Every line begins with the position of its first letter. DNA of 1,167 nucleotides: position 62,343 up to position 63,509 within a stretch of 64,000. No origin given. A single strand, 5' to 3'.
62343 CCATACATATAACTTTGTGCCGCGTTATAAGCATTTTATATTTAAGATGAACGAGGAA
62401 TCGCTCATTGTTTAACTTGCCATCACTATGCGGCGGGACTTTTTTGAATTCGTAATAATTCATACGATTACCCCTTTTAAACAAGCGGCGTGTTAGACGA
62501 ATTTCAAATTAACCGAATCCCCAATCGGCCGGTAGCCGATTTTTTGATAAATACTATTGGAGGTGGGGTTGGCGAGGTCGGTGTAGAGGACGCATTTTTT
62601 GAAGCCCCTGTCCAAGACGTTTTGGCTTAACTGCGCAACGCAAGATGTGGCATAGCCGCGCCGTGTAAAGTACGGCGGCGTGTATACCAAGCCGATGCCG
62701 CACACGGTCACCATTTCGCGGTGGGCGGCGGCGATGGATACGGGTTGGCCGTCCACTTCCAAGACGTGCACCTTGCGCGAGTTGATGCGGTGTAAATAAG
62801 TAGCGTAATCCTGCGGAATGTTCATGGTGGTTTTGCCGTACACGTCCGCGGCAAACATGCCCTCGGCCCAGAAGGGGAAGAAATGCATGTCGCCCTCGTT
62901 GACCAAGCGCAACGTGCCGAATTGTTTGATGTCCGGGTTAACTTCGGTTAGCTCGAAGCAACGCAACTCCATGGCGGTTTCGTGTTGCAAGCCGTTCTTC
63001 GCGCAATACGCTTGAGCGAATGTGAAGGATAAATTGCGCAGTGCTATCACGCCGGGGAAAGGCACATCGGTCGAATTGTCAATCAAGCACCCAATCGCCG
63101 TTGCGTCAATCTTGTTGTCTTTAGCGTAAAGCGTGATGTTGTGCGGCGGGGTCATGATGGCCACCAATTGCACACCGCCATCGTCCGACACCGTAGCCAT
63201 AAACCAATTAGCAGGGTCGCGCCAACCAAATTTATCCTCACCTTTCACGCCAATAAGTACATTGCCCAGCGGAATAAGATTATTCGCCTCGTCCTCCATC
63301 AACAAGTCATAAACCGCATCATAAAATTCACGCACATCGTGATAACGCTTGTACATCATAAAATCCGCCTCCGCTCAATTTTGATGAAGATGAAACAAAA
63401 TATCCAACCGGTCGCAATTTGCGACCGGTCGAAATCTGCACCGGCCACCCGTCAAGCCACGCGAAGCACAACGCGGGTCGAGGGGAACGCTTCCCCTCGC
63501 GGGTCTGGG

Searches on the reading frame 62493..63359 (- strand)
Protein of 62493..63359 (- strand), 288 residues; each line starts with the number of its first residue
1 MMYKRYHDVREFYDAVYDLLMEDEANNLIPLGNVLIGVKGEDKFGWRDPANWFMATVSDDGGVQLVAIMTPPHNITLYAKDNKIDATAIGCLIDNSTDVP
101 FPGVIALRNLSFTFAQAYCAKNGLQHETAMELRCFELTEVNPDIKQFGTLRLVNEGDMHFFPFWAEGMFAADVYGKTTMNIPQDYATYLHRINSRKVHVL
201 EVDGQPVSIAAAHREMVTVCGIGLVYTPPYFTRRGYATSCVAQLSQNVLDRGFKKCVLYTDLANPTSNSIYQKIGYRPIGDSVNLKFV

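Call 56: find_encoding_contigs(protein=window:62493-63359:-, flank=10000, max_places=3)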
Protein window:62493-63359:- (288 aa): 1 contig read that carries it; 1 place shown.
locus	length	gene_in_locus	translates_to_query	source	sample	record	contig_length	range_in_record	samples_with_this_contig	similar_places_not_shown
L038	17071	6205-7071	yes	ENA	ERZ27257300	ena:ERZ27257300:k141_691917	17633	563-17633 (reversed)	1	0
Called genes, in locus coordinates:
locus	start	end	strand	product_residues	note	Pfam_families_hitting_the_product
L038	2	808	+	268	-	?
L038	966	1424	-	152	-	-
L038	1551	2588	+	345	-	PF00465:Fe-ADH, PF13685:Fe-ADH_2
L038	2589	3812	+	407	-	PF07690:MFS_1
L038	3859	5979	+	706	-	PF13089:PP_kinase_N, PF02503:PP_kinase, PF17941:PP_kinase_C_1, PF13090:PP_kinase_C, PF13091:PLDc_2 (weak)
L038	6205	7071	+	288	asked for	PF00583:Acetyltransf_1 (weak), PF08445:FR47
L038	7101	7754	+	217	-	-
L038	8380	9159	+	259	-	PF00702:Hydrolase (faint), PF08282:Hydrolase_3, PF12710:HAD (faint), PF05116:S6PP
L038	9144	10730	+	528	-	PF00293:NUDIX, PF14815:NUDIX_4 (faint), PF00293:NUDIX, PF13527:Acetyltransf_9, PF00583:Acetyltransf_1 (weak), PF13508:Acetyltransf_7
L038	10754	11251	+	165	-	PF00293:NUDIX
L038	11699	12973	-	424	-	PF13421:Band_7_1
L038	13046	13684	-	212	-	PF02674:Colicin_V (weak)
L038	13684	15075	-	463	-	PF18073:Zn_ribbon_LapB, PF13481:AAA_25, PF03796:DnaB_C, PF06745:ATPase, PF23442:DUF7125 (weak), PF13401:AAA_22 (weak), PF06745:ATPase (weak), PF05362:Lon_C (weak), +2 more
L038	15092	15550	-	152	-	PF13669:Glyoxalase_4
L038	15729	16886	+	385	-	PF00248:Aldo_ket_red, PF14697:Fer4_21 (faint), PF13183:Fer4_8 (faint), PF13187:Fer4_9 (weak), PF13534:Fer4_17 (weak)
